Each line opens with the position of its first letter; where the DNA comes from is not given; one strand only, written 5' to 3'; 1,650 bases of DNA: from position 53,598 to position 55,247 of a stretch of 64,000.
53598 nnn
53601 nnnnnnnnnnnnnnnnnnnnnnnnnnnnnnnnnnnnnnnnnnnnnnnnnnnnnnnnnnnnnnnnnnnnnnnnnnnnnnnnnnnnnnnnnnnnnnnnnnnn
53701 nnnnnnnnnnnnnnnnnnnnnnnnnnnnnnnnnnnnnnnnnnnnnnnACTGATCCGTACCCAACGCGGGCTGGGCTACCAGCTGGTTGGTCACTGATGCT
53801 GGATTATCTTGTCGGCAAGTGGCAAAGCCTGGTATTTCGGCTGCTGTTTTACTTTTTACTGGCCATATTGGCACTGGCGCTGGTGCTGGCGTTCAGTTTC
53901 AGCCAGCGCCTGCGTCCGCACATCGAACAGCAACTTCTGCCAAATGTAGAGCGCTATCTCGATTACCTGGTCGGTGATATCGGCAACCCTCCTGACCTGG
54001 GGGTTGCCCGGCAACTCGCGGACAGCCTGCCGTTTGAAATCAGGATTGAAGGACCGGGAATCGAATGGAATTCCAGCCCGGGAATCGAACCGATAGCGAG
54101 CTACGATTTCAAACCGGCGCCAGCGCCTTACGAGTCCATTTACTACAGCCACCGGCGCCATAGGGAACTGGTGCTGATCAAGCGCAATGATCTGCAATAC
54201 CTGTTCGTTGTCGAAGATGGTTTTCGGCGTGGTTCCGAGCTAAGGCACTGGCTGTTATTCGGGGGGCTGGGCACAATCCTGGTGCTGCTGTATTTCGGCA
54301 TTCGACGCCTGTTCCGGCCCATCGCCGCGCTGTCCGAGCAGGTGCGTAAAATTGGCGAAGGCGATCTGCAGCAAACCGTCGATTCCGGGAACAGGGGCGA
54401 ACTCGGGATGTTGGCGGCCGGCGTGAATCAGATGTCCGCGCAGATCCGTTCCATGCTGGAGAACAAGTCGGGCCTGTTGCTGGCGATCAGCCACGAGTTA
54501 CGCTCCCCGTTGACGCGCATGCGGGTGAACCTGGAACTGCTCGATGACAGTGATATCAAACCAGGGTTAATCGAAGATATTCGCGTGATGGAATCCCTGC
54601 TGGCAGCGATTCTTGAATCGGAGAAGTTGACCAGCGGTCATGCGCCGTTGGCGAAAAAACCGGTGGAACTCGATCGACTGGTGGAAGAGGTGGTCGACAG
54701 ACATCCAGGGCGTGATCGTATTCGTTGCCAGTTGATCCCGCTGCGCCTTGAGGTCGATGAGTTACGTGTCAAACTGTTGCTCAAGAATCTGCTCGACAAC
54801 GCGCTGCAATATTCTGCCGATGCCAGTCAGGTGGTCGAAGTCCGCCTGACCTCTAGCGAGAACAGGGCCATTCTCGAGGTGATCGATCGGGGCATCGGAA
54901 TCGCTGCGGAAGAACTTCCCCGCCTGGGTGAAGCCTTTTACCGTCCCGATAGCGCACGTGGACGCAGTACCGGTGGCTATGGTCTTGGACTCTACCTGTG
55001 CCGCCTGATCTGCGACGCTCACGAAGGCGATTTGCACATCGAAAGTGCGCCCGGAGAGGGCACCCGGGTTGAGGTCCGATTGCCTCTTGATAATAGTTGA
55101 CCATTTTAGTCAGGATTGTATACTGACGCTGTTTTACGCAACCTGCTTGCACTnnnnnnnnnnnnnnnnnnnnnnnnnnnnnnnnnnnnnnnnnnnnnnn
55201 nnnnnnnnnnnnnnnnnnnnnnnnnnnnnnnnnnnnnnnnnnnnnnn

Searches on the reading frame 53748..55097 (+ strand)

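Call 83: search_protein_families(library=pfam, proteins=[window:53748-55097:+], max_evalue=0.00001)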
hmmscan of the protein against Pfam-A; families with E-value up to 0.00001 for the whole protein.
window:53748-55097:+ (450 aa): 3 families
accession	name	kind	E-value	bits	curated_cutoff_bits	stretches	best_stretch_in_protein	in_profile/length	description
PF02518.31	HATPase_c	-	9.3e-29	100.5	26.4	1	337-448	2-110/111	Histidine kinase-, DNA gyrase B-, and HSP90-like ATPase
PF00672.30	HAMP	-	2.6e-12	47.3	25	1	185-234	3-52/53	HAMP domain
PF00512.31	HisKA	-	3.9e-07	30.5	26.9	1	240-296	2-65/66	His Kinase A (phospho-acceptor) domain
